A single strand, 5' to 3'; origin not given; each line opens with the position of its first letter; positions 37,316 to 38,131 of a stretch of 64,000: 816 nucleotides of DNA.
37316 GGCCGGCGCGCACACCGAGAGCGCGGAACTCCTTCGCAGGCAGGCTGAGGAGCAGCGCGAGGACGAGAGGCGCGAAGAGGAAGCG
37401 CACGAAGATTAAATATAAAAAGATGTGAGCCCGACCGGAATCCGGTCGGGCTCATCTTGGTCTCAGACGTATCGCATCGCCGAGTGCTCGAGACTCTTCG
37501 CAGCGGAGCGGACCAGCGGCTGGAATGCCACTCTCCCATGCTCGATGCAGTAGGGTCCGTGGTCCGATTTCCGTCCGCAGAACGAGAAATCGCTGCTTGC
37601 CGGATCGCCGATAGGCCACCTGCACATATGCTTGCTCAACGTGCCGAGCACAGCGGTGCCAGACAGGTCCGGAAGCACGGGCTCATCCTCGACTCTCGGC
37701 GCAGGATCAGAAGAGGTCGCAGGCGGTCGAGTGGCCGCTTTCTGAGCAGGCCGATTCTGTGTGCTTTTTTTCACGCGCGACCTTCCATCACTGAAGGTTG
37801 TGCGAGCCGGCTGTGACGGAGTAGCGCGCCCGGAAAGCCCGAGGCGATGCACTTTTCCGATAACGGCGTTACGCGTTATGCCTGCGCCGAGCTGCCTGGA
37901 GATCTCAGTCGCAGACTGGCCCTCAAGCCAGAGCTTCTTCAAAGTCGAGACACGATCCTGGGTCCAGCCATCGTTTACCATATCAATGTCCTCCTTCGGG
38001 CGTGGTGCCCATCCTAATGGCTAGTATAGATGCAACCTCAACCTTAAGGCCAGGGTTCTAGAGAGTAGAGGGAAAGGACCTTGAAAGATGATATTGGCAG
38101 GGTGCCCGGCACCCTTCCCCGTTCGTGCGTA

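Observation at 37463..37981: Alphaproteobacterial-type GcrA cell-cycle regulator homologue in a non-alphaproteobacterial-looking genome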

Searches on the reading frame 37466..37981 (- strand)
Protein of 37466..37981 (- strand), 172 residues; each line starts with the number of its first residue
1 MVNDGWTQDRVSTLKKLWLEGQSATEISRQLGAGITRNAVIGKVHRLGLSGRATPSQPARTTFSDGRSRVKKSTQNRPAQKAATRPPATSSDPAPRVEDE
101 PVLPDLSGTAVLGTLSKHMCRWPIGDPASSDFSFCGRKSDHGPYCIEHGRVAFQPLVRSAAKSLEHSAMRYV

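Call 4: search_protein_families(library=pfam, proteins=[window:37466-37981:-], max_evalue=1)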
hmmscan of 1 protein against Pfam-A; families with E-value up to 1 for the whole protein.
window:37466-37981:- (172 aa): 1 family
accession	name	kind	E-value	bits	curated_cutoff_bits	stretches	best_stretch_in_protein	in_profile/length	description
PF07750.17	GcrA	-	8.5e-47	159.8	26.9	1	6-160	3-152/155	GcrA cell cycle regulator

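Call 5: search_protein_families(library=ncbifam, proteins=[window:37466-37981:-], max_evalue=1)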
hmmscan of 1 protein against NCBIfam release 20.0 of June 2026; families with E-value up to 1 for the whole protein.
window:37466-37981:- (172 aa): 2 families
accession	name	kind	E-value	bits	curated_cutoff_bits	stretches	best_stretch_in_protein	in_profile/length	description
NF050816.1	sig70cofacGcrA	equivalog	1.2e-62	211.2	280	1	5-171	2-172/173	cell cycle sigma 70 cofactor GcrA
NF037971.1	lipo_BcpO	exception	0.21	11.9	80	1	84-110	16-42/66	CDI system lipoprotein BcpO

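Call 6: search_protein_families(library=phrogs, proteins=[window:37466-37981:-], max_evalue=0.01)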
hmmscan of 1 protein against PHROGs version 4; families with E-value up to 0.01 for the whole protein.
window:37466-37981:- (172 aa): 2 families
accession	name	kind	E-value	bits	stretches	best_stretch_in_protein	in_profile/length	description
phrog_12262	-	unknown function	9.3e-24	85.2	1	3-161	6-171/182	-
phrog_16311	-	unknown function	1.5e-19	71.7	1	6-150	5-141/151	-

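Call 7: search_solved_structures(query=window:37466-37981:-, max_evalue=1, show_alignments=3)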
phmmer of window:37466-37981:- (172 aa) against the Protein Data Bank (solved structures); distinct sequences matched with E-value up to 1: 4.
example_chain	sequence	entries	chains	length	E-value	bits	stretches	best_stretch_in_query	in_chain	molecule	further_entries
7ye1_G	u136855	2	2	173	1e-48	168.7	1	5-171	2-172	Cell cycle regulatory protein GcrA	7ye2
5yix_B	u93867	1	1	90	1e-20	77.6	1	105-171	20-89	Cell cycle regulatory protein GcrA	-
5yiu_A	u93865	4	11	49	2.3e-16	63.4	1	4-49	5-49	Cell cycle regulatory protein GcrA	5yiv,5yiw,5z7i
2lvs_A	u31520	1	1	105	0.18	14.9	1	7-34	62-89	Putative uncharacterized protein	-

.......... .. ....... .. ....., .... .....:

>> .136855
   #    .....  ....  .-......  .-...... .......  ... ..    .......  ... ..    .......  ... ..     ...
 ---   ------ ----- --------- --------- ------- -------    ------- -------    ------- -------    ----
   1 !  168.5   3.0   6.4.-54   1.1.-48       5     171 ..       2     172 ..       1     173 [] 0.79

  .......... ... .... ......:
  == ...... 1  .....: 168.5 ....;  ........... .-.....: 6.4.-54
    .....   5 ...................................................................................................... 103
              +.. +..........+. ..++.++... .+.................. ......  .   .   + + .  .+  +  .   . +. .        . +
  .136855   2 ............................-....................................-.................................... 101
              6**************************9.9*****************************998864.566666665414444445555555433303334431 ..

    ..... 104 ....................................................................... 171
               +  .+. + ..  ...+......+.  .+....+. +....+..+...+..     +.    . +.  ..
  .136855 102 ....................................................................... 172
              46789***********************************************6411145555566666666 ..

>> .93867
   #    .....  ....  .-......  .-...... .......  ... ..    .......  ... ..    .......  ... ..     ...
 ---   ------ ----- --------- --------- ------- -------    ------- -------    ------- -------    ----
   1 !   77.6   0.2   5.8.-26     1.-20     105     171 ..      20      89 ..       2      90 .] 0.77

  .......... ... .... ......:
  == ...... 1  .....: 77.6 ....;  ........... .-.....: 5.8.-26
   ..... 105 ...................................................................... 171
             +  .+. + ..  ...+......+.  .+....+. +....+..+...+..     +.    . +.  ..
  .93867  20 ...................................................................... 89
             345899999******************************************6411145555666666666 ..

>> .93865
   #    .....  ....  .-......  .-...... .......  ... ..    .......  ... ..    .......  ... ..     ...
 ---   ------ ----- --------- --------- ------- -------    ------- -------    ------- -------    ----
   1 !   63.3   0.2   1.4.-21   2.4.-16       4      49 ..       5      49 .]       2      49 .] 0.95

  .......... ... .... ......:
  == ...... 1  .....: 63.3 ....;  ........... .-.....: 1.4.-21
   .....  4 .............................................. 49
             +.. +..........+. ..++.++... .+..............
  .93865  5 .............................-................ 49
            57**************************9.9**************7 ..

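Call 13: find_encoding_contigs(protein=window:37466-37981:-, flank=10000, max_places=6)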
Protein window:37466-37981:- (172 aa): 9 contigs read that carry it; 4 places shown.
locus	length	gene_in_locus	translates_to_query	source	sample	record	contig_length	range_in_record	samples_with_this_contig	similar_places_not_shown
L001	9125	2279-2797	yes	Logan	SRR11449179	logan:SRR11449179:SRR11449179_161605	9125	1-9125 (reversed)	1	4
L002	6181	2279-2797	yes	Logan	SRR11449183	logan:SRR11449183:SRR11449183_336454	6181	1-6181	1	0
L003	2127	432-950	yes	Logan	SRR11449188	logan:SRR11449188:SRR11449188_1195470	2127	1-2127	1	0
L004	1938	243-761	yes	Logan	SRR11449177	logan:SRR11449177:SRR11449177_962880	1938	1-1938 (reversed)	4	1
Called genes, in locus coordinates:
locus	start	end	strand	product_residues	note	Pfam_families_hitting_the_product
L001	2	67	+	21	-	?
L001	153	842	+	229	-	PF13462:Thioredoxin_4, PF13098:Thioredoxin_2 (weak), PF01323:DSBA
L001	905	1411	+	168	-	-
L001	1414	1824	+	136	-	PF06262:Zincin_1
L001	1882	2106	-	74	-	-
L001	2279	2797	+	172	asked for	PF07750:GcrA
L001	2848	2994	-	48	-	-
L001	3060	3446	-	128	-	PF01641:SelR, PF08271:Zn_Ribbon_TF (faint), PF24046:At4g08330 (faint), PF03226:Yippee-Mis18 (weak)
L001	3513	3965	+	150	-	PF07884:VKOR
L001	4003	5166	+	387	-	PF04519:Bactofilin (faint), PF26514:DUF8173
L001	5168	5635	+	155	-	PF00578:AhpC-TSA, PF08534:Redoxin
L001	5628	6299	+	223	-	PF00730:HhH-GPD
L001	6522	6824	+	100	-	PF04024:PspC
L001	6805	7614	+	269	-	PF00730:HhH-GPD, PF00633:HHH (weak)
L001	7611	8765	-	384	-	PF07690:MFS_1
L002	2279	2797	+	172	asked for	PF07750:GcrA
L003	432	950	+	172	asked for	PF07750:GcrA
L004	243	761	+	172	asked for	PF07750:GcrA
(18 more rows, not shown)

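Call 14: find_homologous_proteins(query=window:37466-37981:-, max_evalue=0.001)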
Query window:37466-37981:- (172 aa): 8000 proteins with E <= 0.001 among 8000 candidates; the best 120 are listed.
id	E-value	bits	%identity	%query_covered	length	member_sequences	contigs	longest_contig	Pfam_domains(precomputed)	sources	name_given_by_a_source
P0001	6.7e-111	386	100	100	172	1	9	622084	PF07750.18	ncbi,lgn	ncbi:MAG TPA: GcrA family cell cycle regulator [Candidatus Paceibacterota bacterium]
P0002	3.4e-57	211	54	99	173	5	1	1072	PF07750.18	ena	-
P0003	5.2e-57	210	58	99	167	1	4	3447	PF07750.18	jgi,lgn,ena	-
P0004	1.3e-56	209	57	99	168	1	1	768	PF07750.18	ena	-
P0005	1.4e-56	209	54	99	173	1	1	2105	PF07750.18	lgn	-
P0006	1.7e-56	209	58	99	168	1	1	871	PF07750.18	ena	-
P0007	1.9e-56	209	58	99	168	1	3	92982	PF07750.18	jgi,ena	jgi:GcrA cell cycle regulator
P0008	1.9e-56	209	58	99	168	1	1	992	PF07750.18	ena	-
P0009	2.5e-56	208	55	99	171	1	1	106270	PF07750.18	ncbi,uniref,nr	ncbi:LOW QUALITY PROTEIN: gcrA cell cycle regulator [Brevundimonas abyssalis TAR-001]|uniref:GcrA ce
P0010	3.1e-56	208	58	99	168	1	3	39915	PF07750.18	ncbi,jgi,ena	ncbi:MAG TPA: GcrA family cell cycle regulator [Brevundimonas sp.]|jgi:GcrA cell cycle regulator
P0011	4.0e-56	208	58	100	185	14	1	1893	PF07750.18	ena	-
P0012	4.2e-56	207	57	99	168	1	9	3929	PF07750.18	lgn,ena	-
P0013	4.3e-56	207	56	99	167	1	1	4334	PF07750.18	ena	-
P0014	4.4e-56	207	57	99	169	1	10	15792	PF07750.18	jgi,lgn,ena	jgi:GcrA cell cycle regulator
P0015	4.6e-56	207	57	99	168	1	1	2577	PF07750.18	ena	-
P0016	4.6e-56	207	57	99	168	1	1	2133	PF07750.18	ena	-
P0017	4.6e-56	207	59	99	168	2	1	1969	PF07750.18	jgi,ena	-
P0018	5.0e-56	207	57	99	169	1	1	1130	PF07750.18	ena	-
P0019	5.2e-56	207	57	99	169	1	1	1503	PF07750.18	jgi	jgi:GcrA cell cycle regulator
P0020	5.3e-56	207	56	98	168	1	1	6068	PF07750.18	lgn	-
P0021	5.7e-56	207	57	99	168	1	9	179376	PF07750.18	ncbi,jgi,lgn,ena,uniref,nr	ncbi:GcrA family cell cycle regulator [Brevundimonas sp. UBA2416]|jgi:GcrA cell cycle regulator|unir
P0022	5.8e-56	207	57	99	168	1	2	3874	PF07750.18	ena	-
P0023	6.0e-56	207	57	99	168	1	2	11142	PF07750.18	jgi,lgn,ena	jgi:GcrA cell cycle regulator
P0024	6.0e-56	207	58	99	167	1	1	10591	PF07750.18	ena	-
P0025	6.7e-56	207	57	99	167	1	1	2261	PF07750.18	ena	-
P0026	6.7e-56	207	58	99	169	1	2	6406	PF07750.18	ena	-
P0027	7.2e-56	207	59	99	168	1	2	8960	PF07750.18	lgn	-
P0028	7.6e-56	207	56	99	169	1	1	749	PF07750.18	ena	-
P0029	8.2e-56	206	59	99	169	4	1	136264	PF07750.18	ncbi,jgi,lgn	-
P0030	8.3e-56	206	58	99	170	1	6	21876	PF07750.18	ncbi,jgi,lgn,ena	jgi:GcrA cell cycle regulator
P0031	8.3e-56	206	56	99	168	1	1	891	PF07750.18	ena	-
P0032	9.1e-56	206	58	99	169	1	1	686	PF07750.18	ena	-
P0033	9.2e-56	206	57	99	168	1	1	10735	PF07750.18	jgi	-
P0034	1.1e-55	206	55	99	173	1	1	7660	PF07750.18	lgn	-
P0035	1.2e-55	206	56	99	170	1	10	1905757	PF07750.18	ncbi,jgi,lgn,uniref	ncbi:GcrA family cell cycle regulator [Brevundimonas sp. BR2-1]|jgi:GcrA cell cycle regulator|uniref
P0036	1.2e-55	206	58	99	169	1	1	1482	PF07750.18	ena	-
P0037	1.3e-55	206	58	99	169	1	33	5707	PF07750.18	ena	-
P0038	1.3e-55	206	58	99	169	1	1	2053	PF07750.18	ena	-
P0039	1.3e-55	206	58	99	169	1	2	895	PF07750.18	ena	-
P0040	1.3e-55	206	56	99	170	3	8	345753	PF07750.18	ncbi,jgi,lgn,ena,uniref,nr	ncbi:GcrA family cell cycle regulator [Brevundimonas sp.]|jgi:GcrA cell cycle regulator|uniref:cell 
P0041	1.3e-55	206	55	99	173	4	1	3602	PF07750.18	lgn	-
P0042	1.3e-55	206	55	99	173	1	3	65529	PF07750.18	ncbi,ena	ncbi:MAG: GcrA family cell cycle regulator [Pseudomonadota bacterium]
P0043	1.4e-55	206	59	99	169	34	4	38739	PF07750.18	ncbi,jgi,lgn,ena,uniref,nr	ncbi:GcrA family cell cycle regulator [Brevundimonas sp. UBA7664]|uniref:cell cycle sigma 70 cofacto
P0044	1.5e-55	206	58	99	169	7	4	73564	PF07750.18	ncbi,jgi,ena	jgi:GcrA cell cycle regulator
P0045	1.5e-55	206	55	99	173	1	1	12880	PF07750.18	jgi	jgi:GcrA cell cycle regulator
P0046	1.5e-55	206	57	99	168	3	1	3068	PF07750.18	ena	-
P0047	1.6e-55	206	56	99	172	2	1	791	PF07750.18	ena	-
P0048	1.6e-55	206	57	100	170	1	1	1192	PF07750.18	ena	-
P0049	1.7e-55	205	57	99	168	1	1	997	PF07750.18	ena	-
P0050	1.7e-55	205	55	99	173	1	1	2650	PF07750.18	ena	-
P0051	1.7e-55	205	59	99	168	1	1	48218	PF07750.18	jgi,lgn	-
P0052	1.8e-55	205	55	99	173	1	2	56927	PF07750.18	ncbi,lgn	ncbi:MAG TPA: GcrA family cell cycle regulator [Brevundimonas sp.]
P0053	1.8e-55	205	55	99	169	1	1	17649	PF07750.18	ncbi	-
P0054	1.8e-55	205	57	99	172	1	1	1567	PF07750.18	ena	-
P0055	1.8e-55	205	59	99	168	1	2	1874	PF07750.18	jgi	jgi:GcrA cell cycle regulator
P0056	1.9e-55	205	52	99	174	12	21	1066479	PF07750.18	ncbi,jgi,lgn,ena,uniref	ncbi:cell cycle sigma 70 cofactor GcrA [Brevundimonas sp.]|jgi:GcrA cell cycle regulator|uniref:cell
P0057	1.9e-55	205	57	99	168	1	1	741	PF07750.18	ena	-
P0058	1.9e-55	205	57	99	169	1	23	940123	PF07750.18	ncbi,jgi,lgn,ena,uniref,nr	ncbi:MAG: GcrA family cell cycle regulator [Brevundimonas sp.]|jgi:GcrA cell cycle regulator|uniref:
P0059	2.0e-55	205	54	99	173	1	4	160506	PF07750.18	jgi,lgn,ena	jgi:GcrA cell cycle regulator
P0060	2.2e-55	205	57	99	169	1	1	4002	PF07750.18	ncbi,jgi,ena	-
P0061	2.2e-55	205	57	99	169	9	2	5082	PF07750.18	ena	-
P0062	2.2e-55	205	56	98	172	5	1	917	PF07750.18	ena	-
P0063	2.2e-55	205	58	99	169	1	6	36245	PF07750.18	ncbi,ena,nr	ncbi:MAG: GcrA family cell cycle regulator [Brevundimonas sp.]|nr:GcrA family cell cycle regulator [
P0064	2.3e-55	205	58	99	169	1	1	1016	PF07750.18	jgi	jgi:GcrA cell cycle regulator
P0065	2.4e-55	205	56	99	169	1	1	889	PF07750.18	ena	-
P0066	2.4e-55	205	55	99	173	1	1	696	PF07750.18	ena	-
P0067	2.5e-55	205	55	99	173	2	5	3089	PF07750.18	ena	-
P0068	2.7e-55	205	58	99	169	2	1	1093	PF07750.18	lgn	-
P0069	2.9e-55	205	57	99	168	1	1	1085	PF07750.18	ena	-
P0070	3.0e-55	205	58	99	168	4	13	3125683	PF07750.18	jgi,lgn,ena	jgi:GcrA cell cycle regulator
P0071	3.2e-55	205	57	99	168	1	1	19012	PF07750.18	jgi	jgi:GcrA cell cycle regulator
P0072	3.2e-55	205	58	99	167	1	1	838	PF07750.18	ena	-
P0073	3.4e-55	205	57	99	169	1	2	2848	PF07750.18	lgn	-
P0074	3.6e-55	204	56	99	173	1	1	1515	PF07750.18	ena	-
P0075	3.7e-55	204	57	99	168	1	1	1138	PF07750.18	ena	-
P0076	3.7e-55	204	58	99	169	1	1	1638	PF07750.18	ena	-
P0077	3.7e-55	204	58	99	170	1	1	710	PF07750.18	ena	-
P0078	4.1e-55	204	56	99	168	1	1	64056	PF07750.18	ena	-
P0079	4.2e-55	204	56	99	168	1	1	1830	PF07750.18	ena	-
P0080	4.2e-55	204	57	99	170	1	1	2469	PF07750.18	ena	-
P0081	4.3e-55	204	58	99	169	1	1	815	PF07750.18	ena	-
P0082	4.5e-55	204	58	99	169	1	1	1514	PF07750.18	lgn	-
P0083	4.9e-55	204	57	99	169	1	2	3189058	PF07750.18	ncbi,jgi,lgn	jgi:GcrA cell cycle regulator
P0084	5.4e-55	204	56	99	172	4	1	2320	PF07750.18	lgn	-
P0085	5.4e-55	204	57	99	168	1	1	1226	PF07750.18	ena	-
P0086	5.5e-55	204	57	99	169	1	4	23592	PF07750.18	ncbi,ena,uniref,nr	ncbi:MAG: GcrA family cell cycle regulator [Brevundimonas sp.]|uniref:cell cycle sigma 70 cofactor G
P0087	5.6e-55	204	56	99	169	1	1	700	PF07750.18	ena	-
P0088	6.0e-55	204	54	99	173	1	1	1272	PF07750.18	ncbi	-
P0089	6.3e-55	204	56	100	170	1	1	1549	PF07750.18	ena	-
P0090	6.5e-55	204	58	99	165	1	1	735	PF07750.18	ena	-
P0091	6.8e-55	204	55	99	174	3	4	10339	PF07750.18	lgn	-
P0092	7.0e-55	203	56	99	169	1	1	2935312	PF07750.18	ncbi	-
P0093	7.1e-55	203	55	99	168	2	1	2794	PF07750.18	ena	-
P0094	7.2e-55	203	56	98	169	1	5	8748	PF07750.18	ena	-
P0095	7.5e-55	203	56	99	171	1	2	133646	PF07750.18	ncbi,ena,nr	ncbi:MAG: GcrA family cell cycle regulator [Alphaproteobacteria bacterium]|nr:GcrA family cell cycle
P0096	7.5e-55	203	56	99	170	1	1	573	PF07750.18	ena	-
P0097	7.9e-55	203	57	99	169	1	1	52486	PF07750.18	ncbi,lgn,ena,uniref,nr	ncbi:GcrA family cell cycle regulator [Brevundimonas sp.]|uniref:cell cycle sigma 70 cofactor GcrA n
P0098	8.2e-55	203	55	99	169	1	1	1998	PF07750.18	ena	-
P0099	8.4e-55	203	56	99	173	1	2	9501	PF07750.18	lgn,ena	-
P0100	8.6e-55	203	56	98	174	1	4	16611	PF07750.18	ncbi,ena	-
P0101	8.7e-55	203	57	98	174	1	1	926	PF07750.18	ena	-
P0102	8.8e-55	203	55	99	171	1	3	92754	PF07750.18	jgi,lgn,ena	-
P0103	9.0e-55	203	57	99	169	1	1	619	PF07750.18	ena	-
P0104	9.9e-55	203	55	99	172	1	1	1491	PF07750.18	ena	-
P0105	1.1e-54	203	56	99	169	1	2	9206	PF07750.18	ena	-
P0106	1.1e-54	203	56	98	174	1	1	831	PF07750.18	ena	-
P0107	1.1e-54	203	58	99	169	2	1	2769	PF07750.18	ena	-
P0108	1.1e-54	203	58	94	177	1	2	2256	PF07750.18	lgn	-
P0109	1.1e-54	203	57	99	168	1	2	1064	PF07750.18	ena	-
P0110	1.2e-54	203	56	99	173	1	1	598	PF07750.18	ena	-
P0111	1.3e-54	203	55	99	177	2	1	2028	PF07750.18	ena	-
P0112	1.3e-54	203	57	99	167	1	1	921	PF07750.18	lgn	-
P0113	1.3e-54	203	57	99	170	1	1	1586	PF07750.18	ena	-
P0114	1.3e-54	203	57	99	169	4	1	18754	PF07750.18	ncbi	-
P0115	1.4e-54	203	58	99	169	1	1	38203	PF07750.18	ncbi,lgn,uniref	ncbi:cell cycle sigma 70 cofactor GcrA [Brevundimonas sp.]|uniref:cell cycle sigma 70 cofactor GcrA 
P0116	1.4e-54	202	58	99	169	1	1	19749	PF07750.18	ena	-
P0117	1.6e-54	202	57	99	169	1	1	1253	PF07750.18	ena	-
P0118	1.6e-54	202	56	99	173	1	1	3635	PF07750.18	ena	-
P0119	1.7e-54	202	58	99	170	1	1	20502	PF07750.18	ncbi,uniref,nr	ncbi:GcrA family cell cycle regulator [Brevundimonas sp.]|uniref:cell cycle sigma 70 cofactor GcrA n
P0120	1.7e-54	202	57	99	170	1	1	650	PF07750.18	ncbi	-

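Call 19: search_dna_similar(query=window:37466-37981:-, collection=phages, mode=protein, max_rows=30)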
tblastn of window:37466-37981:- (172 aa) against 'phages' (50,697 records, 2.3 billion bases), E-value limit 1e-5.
Records with a match: 31; places in all: 31; records where one place covers at least 80% of the query: 30.
Best place of each record, by identity: <60% 31.
By first word of the organism name: Caulobacter 26; Synechococcus 2; Brevundimonas 1; Caudoviricetes 1; Phaeobacter 1.
By host as written in the record: Caulobacter vibrioides CB15 9; Caulobacter crescentus NA1000 6; Caulobacter vibrioides 6; Caulobacter crescentus 4; Caulobacter crescentus CB15 1; Synechococcus sp. 1; Synechococcus sp. PCC 7002 1; Brevundimonas goettingensis LVF2 1; and 2 more.
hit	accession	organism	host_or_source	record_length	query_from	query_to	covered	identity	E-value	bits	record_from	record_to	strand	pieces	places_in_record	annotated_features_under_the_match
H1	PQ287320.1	Caulobacter phage BL57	Caulobacter vibrioides CB15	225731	3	161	92%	38.0%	6e-22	97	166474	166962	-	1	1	hypothetical protein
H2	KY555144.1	Caulobacter phage Ccr5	Caulobacter crescentus NA1000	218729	3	155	89%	36.5%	2e-20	92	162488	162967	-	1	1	GcrA cell cycle regulator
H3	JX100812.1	Caulobacter virus Magneto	Caulobacter crescentus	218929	3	155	89%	36.5%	2e-20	92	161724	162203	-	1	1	putative GcrA-like cell cycle regulator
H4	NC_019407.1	Caulobacter virus Magneto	Caulobacter crescentus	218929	3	155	89%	36.5%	2e-20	92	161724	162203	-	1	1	putative GcrA-like cell cycle regulator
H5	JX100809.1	Caulobacter phage CcrSwift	Caulobacter vibrioides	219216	3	155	89%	36.5%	2e-20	92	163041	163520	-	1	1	putative GcrA-like cell cycle regulator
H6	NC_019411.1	Caulobacter phage CcrSwift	Caulobacter vibrioides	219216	3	155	89%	36.5%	2e-20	92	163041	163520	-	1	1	putative GcrA-like cell cycle regulator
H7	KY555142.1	Caulobacter phage Ccr10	Caulobacter crescentus NA1000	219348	3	155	89%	36.5%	2e-20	92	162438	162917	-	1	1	GcrA cell cycle regulator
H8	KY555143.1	Caulobacter phage Ccr2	Caulobacter crescentus NA1000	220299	3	155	89%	36.5%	2e-20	92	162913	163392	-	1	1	GcrA cell cycle regulator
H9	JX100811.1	Caulobacter virus Karma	Caulobacter crescentus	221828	3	155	89%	36.5%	2e-20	92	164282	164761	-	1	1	putative GcrA-like cell cycle regulator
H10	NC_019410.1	Caulobacter virus Karma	Caulobacter crescentus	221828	3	155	89%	36.5%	2e-20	92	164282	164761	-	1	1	putative GcrA-like cell cycle regulator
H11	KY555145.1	Caulobacter phage Ccr29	Caulobacter crescentus NA1000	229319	3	155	89%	36.5%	2e-20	92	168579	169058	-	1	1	GcrA cell cycle regulator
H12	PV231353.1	Caulobacter phage RBC57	Caulobacter vibrioides CB15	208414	3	155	89%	36.5%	3e-20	92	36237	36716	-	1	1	hypothetical protein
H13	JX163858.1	Caulobacter phage phiCbK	Caulobacter crescentus CB15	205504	3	155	89%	36.5%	5e-20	92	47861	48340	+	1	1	GcrA cell cycle regulator family protein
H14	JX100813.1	Caulobacter phage phiCbK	Caulobacter vibrioides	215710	3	155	89%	36.5%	5e-20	92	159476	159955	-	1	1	putative GcrA-like cell cycle regulator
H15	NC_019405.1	Caulobacter phage phiCbK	Caulobacter vibrioides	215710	3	155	89%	36.5%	5e-20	92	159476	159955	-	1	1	putative GcrA-like cell cycle regulator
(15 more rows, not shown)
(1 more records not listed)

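Call 37: search_protein_representatives(protein=window:37466-37981:-)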
Query: 172 residues. Proteins with E-value up to 0.001 (for the whole library): 23503; up to 1e-10: 8319; up to 1e-30: 43. The best 150 are listed.
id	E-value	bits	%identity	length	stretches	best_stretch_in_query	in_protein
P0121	4.3e-45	169.9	57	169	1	5-171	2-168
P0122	7.2e-41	156.2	44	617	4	2-90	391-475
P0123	5.3e-40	153.4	52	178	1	5-162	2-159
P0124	8.9e-39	149.4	52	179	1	5-162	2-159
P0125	1.6e-38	148.5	53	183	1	5-160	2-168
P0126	3.1e-37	144.4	52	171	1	5-156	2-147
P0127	1.4e-36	142.3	49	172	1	5-159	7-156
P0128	1.8e-36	141.9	48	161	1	5-163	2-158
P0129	2.7e-36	141.3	54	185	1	5-159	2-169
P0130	4.7e-36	140.5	46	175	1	5-165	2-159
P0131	4.9e-36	140.5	49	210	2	5-156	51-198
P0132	5.0e-36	140.4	50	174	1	3-167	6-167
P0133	1.9e-35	138.6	49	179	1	6-158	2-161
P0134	9.4e-35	136.3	51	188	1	5-163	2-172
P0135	6.1e-34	133.7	50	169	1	6-157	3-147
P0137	8.9e-34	133.1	50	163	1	5-171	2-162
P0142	1.8e-32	128.9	46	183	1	4-170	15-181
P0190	2.3e-29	118.8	48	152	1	17-166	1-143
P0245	1.0e-27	113.4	63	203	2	5-56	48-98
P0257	1.7e-27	112.7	46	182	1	4-171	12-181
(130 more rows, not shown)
